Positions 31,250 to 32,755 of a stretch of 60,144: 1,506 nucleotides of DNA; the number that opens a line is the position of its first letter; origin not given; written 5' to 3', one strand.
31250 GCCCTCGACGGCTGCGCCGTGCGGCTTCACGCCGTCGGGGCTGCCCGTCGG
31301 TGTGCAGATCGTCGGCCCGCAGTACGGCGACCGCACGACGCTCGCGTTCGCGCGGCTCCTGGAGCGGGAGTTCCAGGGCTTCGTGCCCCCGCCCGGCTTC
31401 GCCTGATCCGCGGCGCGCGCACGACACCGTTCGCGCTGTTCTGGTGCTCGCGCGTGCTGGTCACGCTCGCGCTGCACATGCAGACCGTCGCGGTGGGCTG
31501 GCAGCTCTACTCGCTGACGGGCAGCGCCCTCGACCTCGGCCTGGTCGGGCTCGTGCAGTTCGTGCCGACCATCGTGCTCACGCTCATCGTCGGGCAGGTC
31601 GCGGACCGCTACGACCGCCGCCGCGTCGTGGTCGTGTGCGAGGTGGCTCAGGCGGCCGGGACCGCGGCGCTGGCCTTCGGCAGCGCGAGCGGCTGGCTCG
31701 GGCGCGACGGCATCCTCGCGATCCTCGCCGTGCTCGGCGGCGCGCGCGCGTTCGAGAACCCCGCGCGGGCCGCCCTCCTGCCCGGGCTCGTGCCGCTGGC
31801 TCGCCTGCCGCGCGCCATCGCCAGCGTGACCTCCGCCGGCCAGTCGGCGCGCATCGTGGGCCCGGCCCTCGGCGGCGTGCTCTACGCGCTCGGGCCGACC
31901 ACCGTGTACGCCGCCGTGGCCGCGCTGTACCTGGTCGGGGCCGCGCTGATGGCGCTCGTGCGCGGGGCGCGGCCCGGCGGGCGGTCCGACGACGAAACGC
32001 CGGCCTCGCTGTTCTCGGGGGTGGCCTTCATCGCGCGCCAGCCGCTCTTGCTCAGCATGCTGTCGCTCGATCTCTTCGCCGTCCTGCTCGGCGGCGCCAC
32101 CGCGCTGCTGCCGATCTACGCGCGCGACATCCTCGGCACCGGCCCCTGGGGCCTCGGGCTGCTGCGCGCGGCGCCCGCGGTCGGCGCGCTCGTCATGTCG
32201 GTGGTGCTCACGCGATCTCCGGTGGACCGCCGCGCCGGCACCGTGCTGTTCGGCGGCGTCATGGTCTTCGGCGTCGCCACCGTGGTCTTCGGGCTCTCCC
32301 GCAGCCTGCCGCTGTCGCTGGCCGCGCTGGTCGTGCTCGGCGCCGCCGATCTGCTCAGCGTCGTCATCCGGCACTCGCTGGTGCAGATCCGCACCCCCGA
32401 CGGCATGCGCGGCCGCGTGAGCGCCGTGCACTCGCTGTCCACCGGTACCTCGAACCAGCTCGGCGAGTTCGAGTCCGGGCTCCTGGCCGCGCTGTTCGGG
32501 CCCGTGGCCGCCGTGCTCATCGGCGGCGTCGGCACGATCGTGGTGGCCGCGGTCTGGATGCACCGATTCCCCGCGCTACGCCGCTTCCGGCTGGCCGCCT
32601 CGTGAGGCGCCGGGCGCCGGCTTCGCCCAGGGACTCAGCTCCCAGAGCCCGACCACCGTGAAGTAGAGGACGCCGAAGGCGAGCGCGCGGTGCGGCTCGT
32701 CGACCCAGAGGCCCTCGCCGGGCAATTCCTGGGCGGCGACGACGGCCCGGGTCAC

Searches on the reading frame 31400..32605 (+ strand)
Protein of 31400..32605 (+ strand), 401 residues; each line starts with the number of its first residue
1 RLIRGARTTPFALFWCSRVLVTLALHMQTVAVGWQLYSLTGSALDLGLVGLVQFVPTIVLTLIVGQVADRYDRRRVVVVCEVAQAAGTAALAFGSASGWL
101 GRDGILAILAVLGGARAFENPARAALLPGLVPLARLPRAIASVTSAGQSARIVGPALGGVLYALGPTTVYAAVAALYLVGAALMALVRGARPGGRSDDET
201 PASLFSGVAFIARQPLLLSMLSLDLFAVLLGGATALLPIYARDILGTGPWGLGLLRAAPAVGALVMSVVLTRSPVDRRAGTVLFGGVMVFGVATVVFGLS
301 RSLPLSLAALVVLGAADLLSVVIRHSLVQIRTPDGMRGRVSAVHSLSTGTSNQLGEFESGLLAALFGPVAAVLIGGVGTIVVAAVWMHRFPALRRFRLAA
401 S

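Call 81: search_protein_families(library=pfam, proteins=[window:31400-32605:+], max_evalue=0.001)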
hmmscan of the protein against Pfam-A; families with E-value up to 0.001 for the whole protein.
window:31400-32605:+ (401 aa): 2 families
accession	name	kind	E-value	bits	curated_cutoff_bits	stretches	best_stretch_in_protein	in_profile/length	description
PF05977.19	MFS_3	-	3.2e-31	108.8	27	1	7-390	8-393/524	Transmembrane secretion effector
PF07690.21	MFS_1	-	1.7e-29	103.3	33.4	1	15-347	2-338/347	Major Facilitator Superfamily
